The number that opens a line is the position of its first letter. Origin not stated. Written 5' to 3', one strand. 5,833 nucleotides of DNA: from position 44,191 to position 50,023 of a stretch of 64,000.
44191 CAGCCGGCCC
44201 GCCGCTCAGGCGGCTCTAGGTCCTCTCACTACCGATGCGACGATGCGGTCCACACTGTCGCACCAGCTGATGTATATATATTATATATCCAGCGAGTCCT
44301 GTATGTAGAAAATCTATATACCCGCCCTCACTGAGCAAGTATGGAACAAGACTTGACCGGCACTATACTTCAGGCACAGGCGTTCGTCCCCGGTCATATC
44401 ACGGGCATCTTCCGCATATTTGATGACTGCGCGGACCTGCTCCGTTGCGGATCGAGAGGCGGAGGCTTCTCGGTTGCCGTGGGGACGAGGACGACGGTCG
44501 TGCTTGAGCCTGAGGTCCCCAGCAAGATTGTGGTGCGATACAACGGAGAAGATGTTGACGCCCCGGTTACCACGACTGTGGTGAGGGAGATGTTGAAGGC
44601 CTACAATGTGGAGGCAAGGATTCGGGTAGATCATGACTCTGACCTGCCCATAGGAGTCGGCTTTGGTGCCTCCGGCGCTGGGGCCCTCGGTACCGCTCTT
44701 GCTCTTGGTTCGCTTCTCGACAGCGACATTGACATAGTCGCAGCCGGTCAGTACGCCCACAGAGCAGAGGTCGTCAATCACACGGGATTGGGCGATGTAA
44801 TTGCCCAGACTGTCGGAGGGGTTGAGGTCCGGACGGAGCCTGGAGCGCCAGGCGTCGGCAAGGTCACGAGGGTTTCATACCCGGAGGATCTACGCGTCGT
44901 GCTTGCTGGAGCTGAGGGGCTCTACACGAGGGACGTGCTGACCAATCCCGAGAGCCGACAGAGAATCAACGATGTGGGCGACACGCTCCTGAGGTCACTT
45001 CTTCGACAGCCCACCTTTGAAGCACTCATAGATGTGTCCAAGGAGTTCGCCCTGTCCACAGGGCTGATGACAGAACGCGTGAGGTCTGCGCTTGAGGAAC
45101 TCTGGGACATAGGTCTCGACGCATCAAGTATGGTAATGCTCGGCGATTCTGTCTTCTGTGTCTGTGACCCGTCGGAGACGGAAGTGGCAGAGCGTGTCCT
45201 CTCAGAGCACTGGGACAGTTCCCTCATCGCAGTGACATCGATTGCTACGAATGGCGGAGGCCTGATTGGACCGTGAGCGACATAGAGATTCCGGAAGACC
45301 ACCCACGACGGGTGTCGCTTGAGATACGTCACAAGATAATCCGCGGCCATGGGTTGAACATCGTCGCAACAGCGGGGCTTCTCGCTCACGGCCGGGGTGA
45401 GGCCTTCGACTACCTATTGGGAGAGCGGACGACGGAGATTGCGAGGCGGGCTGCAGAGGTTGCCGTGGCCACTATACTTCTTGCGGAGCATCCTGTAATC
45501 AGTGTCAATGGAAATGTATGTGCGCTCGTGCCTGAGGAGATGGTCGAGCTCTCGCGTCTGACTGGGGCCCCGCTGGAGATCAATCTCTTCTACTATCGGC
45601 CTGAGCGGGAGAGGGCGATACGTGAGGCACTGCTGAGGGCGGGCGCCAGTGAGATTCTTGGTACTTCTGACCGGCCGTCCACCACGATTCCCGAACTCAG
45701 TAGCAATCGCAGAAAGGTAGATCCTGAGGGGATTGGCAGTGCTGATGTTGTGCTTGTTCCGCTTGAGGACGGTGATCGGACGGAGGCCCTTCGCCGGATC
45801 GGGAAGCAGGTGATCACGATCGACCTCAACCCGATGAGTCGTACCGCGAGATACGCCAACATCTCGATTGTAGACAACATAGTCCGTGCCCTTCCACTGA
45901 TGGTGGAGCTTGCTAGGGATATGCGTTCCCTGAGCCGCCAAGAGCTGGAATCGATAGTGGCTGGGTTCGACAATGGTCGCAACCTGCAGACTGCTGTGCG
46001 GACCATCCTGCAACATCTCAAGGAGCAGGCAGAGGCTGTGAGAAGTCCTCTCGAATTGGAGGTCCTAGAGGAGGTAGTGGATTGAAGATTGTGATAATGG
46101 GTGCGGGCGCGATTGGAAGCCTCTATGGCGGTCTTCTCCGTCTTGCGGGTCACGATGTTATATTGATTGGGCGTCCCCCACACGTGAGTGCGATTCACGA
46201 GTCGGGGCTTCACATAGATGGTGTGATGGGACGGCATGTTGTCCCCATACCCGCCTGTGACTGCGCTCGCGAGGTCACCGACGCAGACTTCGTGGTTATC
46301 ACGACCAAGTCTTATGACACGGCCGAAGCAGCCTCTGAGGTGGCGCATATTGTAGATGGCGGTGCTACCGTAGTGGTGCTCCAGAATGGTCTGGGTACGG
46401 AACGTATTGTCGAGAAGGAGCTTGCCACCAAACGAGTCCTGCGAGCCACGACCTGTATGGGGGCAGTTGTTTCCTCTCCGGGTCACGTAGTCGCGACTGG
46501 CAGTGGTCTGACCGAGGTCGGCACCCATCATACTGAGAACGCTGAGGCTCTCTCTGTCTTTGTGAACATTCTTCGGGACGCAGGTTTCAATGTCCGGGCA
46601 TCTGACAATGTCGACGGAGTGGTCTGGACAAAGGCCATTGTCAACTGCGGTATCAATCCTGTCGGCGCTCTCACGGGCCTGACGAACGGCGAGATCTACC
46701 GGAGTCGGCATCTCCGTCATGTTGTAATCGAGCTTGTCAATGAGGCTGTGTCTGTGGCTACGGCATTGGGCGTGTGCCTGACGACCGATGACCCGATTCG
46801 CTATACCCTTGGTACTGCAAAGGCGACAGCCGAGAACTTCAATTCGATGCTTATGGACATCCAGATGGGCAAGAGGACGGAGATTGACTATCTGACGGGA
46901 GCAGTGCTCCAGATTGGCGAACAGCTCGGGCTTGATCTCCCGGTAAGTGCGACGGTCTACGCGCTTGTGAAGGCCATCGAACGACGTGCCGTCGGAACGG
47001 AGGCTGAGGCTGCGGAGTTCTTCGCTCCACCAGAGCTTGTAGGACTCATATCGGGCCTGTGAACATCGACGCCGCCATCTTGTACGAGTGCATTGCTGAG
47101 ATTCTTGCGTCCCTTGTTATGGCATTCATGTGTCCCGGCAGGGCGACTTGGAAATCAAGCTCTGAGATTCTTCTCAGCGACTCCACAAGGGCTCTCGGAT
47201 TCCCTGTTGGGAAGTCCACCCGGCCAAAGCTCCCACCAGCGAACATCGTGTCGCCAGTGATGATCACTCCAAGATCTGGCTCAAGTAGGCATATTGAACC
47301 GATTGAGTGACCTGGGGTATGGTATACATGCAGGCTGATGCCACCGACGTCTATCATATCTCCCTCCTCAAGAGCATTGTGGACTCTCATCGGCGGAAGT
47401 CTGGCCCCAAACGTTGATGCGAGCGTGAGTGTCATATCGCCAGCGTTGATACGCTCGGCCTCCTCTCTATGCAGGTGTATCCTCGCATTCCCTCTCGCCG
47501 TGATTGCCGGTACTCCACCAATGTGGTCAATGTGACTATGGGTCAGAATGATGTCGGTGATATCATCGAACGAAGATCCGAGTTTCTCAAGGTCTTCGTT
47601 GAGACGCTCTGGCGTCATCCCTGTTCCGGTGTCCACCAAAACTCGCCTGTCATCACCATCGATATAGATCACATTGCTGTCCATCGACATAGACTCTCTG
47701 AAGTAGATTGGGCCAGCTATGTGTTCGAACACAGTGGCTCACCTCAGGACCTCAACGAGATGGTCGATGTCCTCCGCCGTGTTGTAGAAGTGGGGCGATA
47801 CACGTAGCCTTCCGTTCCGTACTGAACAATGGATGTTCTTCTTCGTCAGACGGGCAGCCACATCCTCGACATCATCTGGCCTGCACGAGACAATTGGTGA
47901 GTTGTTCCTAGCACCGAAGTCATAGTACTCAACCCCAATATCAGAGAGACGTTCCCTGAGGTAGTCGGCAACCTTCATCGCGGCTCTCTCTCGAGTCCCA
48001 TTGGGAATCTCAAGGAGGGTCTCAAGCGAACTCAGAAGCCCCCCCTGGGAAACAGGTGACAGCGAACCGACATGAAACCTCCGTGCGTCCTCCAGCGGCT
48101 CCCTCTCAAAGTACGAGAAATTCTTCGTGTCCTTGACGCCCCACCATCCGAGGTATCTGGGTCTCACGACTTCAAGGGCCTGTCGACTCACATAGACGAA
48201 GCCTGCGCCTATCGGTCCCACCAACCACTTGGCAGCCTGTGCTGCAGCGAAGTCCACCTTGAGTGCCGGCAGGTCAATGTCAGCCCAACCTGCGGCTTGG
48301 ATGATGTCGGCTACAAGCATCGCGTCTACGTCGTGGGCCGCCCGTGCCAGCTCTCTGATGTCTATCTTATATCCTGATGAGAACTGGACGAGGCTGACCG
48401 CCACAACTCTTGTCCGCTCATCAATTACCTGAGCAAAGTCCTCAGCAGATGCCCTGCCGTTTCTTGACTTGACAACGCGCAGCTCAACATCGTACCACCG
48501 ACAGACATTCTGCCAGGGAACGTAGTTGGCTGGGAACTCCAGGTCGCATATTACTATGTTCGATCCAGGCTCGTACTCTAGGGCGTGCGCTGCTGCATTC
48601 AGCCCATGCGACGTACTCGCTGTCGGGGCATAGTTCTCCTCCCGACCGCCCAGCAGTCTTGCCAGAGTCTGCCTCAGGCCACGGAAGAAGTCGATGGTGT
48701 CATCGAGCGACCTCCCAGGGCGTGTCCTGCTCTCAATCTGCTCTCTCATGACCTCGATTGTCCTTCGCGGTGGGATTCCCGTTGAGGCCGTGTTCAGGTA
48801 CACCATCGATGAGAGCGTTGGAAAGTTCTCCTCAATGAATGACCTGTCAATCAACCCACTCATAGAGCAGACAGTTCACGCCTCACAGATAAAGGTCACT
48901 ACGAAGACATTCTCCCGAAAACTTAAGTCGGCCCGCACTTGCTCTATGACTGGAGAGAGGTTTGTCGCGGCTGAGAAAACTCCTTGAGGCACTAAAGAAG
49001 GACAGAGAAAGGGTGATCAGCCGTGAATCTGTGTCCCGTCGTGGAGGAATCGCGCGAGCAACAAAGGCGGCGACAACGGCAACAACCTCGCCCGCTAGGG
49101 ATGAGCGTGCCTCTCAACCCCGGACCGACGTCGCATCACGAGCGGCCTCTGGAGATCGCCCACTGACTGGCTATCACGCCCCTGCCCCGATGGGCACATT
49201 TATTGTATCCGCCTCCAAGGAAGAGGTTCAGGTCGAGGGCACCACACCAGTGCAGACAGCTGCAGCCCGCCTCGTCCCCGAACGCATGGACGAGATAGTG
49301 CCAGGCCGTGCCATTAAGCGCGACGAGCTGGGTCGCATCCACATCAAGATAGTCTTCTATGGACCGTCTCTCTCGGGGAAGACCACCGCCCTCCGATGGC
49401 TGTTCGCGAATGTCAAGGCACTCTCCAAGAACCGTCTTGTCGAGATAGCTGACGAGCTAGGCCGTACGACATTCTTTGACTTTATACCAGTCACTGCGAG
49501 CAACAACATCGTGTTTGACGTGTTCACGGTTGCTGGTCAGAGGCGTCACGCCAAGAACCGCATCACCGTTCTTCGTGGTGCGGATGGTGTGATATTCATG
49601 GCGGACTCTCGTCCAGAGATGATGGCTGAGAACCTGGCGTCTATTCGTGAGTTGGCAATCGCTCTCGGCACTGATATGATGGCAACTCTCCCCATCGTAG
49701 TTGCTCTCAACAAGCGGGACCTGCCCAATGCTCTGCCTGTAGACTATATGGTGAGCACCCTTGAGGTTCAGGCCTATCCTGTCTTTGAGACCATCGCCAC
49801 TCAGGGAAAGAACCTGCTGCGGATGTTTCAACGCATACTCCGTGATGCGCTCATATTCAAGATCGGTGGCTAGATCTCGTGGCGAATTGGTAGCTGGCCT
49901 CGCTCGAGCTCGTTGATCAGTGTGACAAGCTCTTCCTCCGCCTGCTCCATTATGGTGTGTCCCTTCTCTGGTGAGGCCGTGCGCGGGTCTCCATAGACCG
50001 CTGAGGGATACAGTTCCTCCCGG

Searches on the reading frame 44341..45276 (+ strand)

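Call 28: search_protein_families(library=pfam, proteins=[window:44341-45276:+], max_evalue=0.001)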
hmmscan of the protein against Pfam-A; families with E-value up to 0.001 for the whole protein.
window:44341-45276:+ (311 aa): 1 family
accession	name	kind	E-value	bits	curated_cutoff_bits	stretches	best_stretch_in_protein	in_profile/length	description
PF00288.32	GHMP_kinases_N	-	3.2e-10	40.5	22.3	1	80-160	6-87/87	GHMP kinases N terminal domain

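Call 42: search_protein_families(library=ncbifam, proteins=[window:44341-45276:+], max_evalue=0.001)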
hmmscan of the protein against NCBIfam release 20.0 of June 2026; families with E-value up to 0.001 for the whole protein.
window:44341-45276:+ (311 aa): 8 families
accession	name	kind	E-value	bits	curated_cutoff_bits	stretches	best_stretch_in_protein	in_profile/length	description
NF041122.1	panto_kin_Thplsm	equivalog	1.4e-49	169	500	1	13-288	3-275/298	pantoate kinase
NF040725.1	panto_kin_Meth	equivalog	7.5e-43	146.5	380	1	12-289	6-267/286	pantoate kinase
TIGR01920.1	Shik_kin_archae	equivalog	3.3e-08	33.2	126.85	1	39-163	15-143/266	shikimate kinase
NF002288.1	PRK01212.1-4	equivalog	4.2e-08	32.6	194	1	70-188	53-170/303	homoserine kinase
TIGR00549.1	mevalon_kin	equivalog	4.7e-07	29.6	163.05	1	78-148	67-135/276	mevalonate kinase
NF003036.0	PRK03926.1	equivalog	7.5e-06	25.2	403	1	45-161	27-145/302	mevalonate kinase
TIGR00191.1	thrB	equivalog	7.7e-05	21.7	168.25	1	73-174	59-153/304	homoserine kinase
NF040704.1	IPP_alt_MvaD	equivalog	0.00083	18.5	475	0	48-132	39-125/323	phosphomevalonate decarboxylase MvaD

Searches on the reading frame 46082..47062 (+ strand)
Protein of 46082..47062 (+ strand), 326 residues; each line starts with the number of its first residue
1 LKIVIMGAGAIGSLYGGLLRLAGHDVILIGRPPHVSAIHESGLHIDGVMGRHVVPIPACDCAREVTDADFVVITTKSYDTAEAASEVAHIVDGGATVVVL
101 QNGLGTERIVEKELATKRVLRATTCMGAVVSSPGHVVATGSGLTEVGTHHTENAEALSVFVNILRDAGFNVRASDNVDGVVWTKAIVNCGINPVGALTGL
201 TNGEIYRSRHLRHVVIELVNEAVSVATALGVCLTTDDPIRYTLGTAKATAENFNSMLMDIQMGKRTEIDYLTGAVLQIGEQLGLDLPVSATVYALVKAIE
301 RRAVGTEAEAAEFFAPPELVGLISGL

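Call 28: search_protein_families(library=pfam, proteins=[window:46082-47062:+], max_evalue=0.001)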
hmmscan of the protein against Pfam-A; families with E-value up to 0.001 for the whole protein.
window:46082-47062:+ (326 aa): 2 families
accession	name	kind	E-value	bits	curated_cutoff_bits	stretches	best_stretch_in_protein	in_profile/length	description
PF02558.23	ApbA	-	1.8e-38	131.9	22.2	1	3-149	1-148/150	Ketopantoate reductase PanE/ApbA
PF08546.17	ApbA_C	-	2.5e-35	122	22.7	1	176-300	1-125/125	Ketopantoate reductase PanE/ApbA C terminal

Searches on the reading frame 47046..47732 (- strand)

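Call 28: search_protein_families(library=pfam, proteins=[window:47046-47732:-], max_evalue=0.001)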
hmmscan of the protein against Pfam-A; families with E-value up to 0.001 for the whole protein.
window:47046-47732:- (228 aa): 4 families
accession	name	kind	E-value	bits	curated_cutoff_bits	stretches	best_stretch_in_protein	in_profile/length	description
PF00753.33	Lactamase_B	-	2.9e-33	115.9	22.7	1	19-201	6-196/196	Metallo-beta-lactamase superfamily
PF12706.13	Lactamase_B_2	-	2.3e-09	37.6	27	1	29-159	1-131/200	Beta-lactamase superfamily domain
PF19583.5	ODP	-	8.7e-06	26.2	27.2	1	18-163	2-137/194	ODP family beta lactamase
PF16661.11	Lactamase_B_6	-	0.00065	19.6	27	1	26-80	4-58/193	Metallo-beta-lactamase superfamily domain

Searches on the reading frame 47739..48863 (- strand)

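Call 28: search_protein_families(library=pfam, proteins=[window:47739-48863:-], max_evalue=0.001)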
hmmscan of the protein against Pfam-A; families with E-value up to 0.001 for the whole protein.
window:47739-48863:- (374 aa): 3 families
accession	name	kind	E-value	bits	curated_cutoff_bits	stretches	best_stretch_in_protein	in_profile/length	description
PF00266.25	Aminotran_5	-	2.2e-42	145.8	21.5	1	21-369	1-371/371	Aminotransferase class-V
PF00155.27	Aminotran_1_2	-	6.2e-08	32.6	19.7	1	37-188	21-187/361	Aminotransferase class I and II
PF01053.26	Cys_Met_Meta_PP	-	0.00061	18.9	27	1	82-227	71-215/381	Cys/Met metabolism PLP-dependent enzyme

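Call 42: search_protein_families(library=ncbifam, proteins=[window:47739-48863:-], max_evalue=0.001)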
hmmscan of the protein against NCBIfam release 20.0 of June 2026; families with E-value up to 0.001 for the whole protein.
window:47739-48863:- (374 aa): 25 families
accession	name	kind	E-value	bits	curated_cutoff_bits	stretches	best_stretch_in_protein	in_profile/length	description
TIGR01979.1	sufS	subfamily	1.4e-35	122.9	475.1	1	12-373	5-395/403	SufS family cysteine desulfurase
NF008126.0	PRK10874.1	equivalog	1.1e-22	80.7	607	1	11-372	10-391/401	cysteine desulfurase CsdA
TIGR01977.1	am_tr_V_EF2568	hypoth_equivalog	1.6e-22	80.1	377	1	21-373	1-373/376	cysteine desulfurase family protein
NF006791.0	PRK09295.1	equivalog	3.9e-22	78.9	661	1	60-236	69-249/406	cysteine desulfurase SufS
TIGR03392.1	FeS_syn_CsdA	equivalog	5.1e-22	78.6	493.6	1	11-371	7-387/398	cysteine desulfurase CsdA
TIGR01976.1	am_tr_V_VC1184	hypoth_equivalog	6.7e-22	78.3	352.35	1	9-235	5-241/401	cysteine desulfurase-like protein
NF041166.1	f2_encap_cargo1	exception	1.4e-21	77.2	800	1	58-236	289-471/623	family 2A encapsulin nanocompartment cargo protein cysteine desulfurase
TIGR03402.1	FeS_nifS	equivalog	9.2e-15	54.3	530.75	1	63-227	47-212/379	cysteine desulfurase NifS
TIGR01814.1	kynureninase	equivalog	1.3e-14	53.9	246.4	1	71-374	81-396/400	kynureninase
NF051467.1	peri_mod_PvdN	equivalog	1.2e-13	50.5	650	1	29-236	65-288/425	pyoverdine-tailoring periplasmic protein PvdN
TIGR04343.1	egtE_PLP_lyase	equivalog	6.7e-12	44.9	400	1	64-241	60-232/370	ergothioneine biosynthesis PLP-dependent enzyme EgtE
NF040779.1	Sec_lyase_SclA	exception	1.4e-10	40.6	525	1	48-363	34-345/378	selenocysteine lyase SclA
TIGR03403.1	nifS_epsilon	equivalog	1.4e-10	40.5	587.7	1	102-227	92-216/382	NifS family cysteine desulfurase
NF010611.0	PRK14012.1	equivalog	6.5e-09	35.2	548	1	132-229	128-224/406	IscS subfamily cysteine desulfurase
TIGR03301.1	PhnW-AepZ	equivalog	9.4e-08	31.8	360.8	1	119-235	91-210/355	2-aminoethylphosphonate aminotransferase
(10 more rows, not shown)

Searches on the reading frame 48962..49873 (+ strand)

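Call 28: search_protein_families(library=pfam, proteins=[window:48962-49873:+], max_evalue=0.001)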
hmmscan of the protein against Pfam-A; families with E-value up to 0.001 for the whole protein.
window:48962-49873:+ (303 aa): 4 families
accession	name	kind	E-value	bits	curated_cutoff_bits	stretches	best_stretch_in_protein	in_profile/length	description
PF00025.27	Arf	-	2.1e-09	37.5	22.3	1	126-293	13-171/174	ADP-ribosylation factor family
PF00071.28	Ras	-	0.0001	22.4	21.6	1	129-296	1-160/162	Ras family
PF00009.33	GTP_EFTU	-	0.00027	21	26.5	0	128-268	4-147/188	Elongation factor Tu GTP binding domain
PF08477.19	Roc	-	0.00067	20.3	27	1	129-253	1-119/119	Ras of Complex, Roc, domain of DAPkinase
